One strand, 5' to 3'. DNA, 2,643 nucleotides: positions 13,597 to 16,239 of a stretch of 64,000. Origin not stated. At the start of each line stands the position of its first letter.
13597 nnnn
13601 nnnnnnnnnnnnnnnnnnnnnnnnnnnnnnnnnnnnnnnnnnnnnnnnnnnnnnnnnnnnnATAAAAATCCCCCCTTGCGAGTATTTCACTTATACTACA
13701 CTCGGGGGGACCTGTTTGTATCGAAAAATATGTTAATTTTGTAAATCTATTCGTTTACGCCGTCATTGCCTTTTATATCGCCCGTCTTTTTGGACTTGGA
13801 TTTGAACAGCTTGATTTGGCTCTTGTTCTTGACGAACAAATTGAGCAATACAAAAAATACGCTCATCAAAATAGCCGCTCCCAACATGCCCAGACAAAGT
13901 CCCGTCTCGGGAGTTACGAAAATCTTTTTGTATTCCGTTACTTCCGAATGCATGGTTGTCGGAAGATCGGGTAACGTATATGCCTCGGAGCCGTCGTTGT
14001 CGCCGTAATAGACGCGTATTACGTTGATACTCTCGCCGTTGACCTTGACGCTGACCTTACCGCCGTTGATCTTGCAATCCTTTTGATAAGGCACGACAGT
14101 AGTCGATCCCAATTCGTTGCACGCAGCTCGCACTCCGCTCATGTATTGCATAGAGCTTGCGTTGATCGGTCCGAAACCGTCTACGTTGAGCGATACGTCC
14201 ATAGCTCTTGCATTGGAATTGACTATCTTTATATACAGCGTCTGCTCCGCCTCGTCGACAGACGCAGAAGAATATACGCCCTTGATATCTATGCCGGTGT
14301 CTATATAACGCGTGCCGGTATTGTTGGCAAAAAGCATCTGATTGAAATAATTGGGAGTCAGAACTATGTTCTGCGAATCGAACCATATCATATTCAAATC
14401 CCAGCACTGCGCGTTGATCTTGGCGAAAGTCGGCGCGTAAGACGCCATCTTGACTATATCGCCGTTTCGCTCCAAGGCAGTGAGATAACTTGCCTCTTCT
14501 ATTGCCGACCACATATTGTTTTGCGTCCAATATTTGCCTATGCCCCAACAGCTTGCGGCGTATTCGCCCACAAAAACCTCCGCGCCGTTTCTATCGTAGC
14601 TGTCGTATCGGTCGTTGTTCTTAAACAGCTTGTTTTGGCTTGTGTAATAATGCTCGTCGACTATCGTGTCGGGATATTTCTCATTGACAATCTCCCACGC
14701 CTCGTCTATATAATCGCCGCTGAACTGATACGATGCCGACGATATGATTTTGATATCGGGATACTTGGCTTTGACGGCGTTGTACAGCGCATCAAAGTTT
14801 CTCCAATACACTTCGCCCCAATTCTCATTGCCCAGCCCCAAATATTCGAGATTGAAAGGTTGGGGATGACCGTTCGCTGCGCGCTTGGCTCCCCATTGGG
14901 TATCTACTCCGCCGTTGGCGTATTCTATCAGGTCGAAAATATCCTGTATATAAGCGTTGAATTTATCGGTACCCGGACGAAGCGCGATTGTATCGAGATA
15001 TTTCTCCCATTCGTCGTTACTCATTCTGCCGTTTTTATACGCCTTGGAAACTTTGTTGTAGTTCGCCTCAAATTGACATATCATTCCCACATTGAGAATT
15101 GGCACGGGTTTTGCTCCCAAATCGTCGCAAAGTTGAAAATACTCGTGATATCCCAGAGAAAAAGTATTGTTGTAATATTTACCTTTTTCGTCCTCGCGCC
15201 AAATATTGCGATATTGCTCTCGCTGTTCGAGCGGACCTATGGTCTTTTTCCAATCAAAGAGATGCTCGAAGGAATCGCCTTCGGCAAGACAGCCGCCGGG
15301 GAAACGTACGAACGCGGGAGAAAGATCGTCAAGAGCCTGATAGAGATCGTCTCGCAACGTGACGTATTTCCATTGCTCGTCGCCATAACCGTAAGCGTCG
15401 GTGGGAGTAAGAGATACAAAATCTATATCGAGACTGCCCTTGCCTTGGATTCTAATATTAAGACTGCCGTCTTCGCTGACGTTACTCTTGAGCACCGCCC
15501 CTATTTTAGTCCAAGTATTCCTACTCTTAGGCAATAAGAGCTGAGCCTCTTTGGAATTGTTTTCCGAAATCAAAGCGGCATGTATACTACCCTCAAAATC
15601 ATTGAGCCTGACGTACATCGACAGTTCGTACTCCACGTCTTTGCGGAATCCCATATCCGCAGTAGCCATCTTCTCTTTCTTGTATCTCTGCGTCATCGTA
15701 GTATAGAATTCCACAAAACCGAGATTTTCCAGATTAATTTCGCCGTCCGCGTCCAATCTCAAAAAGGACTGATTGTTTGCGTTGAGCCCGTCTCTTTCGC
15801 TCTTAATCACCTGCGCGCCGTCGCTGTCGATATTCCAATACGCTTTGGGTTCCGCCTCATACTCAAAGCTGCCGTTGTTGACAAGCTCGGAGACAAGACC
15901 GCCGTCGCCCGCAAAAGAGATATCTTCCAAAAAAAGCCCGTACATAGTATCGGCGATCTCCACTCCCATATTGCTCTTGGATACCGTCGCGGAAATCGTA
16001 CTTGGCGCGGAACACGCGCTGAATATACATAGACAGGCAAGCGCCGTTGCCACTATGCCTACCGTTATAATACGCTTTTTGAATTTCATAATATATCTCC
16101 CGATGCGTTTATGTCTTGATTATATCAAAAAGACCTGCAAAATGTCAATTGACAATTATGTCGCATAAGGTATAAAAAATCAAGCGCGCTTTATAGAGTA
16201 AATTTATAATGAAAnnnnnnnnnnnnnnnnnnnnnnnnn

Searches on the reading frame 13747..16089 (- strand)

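Call 53: search_protein_families(library=pfam, proteins=[window:13747-16089:-], max_evalue=0.00001)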
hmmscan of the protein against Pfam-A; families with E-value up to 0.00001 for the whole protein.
window:13747-16089:- (780 aa): 2 families
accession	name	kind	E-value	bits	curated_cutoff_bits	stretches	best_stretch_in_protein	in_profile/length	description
PF22848.2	ASD1_dom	-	7.4e-59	199.6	22.2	1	251-511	1-239/239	Alpha-L-arabinofuranosidase 1 domain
PF06964.18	Alpha-L-AF_C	-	2.1e-27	96.8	27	1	509-684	2-162/165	Alpha-L-arabinofuranosidase C-terminal domain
